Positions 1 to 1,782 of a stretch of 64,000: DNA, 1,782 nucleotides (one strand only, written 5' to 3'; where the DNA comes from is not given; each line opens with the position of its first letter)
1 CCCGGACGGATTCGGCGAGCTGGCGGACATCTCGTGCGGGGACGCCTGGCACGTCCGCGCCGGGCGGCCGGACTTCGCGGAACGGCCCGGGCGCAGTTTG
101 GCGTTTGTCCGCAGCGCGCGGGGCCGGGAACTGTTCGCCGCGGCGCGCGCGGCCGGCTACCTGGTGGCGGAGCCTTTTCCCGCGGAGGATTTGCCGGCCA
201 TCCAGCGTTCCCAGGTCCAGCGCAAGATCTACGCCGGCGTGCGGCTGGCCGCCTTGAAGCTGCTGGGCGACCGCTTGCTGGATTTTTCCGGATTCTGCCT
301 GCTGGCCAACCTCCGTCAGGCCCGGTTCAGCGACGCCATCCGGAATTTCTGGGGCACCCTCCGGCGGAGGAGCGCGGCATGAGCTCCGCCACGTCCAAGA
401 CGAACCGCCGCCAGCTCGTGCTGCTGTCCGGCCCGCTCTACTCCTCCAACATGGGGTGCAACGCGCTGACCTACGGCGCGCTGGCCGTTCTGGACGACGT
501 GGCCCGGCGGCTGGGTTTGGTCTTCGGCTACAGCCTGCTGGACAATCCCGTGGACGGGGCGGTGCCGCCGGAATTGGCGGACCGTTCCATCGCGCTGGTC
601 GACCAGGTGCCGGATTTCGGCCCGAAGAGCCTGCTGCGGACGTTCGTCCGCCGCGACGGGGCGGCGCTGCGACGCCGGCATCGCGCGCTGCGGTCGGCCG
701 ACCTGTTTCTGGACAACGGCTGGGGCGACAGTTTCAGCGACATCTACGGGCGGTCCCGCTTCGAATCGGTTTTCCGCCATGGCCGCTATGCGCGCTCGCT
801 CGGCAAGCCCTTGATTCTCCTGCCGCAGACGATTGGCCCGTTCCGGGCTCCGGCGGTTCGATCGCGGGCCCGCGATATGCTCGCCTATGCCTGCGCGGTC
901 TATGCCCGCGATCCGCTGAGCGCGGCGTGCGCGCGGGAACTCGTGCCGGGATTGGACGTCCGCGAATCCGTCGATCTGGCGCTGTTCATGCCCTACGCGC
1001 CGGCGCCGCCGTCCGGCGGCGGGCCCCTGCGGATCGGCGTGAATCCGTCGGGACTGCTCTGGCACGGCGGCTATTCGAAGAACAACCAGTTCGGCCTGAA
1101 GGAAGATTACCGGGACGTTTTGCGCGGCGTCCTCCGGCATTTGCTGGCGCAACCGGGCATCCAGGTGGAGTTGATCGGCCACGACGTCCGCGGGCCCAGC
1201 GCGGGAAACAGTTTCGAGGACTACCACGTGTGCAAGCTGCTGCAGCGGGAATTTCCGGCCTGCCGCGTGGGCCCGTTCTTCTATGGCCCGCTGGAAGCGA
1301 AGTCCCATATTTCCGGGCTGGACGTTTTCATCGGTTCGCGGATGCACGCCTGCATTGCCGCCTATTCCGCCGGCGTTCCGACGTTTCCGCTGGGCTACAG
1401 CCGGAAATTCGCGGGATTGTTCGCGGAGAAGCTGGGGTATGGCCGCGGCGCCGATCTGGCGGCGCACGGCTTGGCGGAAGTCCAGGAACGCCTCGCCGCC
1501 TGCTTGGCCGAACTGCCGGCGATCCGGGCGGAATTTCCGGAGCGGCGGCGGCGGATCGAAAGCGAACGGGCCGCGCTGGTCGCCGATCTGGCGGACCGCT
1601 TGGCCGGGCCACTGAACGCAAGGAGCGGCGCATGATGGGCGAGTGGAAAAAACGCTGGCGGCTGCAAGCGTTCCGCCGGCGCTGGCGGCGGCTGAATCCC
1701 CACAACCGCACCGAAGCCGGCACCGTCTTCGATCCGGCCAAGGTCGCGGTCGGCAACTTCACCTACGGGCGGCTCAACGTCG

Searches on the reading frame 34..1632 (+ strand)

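Call 36: search_protein_families(library=pfam, proteins=[window:34-1632:+], max_evalue=0.0001)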
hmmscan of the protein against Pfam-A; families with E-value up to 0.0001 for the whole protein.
window:34-1632:+ (533 aa): 1 family
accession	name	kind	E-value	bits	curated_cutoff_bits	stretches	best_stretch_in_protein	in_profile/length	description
PF04230.19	PS_pyruv_trans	-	2e-30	107.1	25.3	1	212-456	59-279/280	Polysaccharide pyruvyl transferase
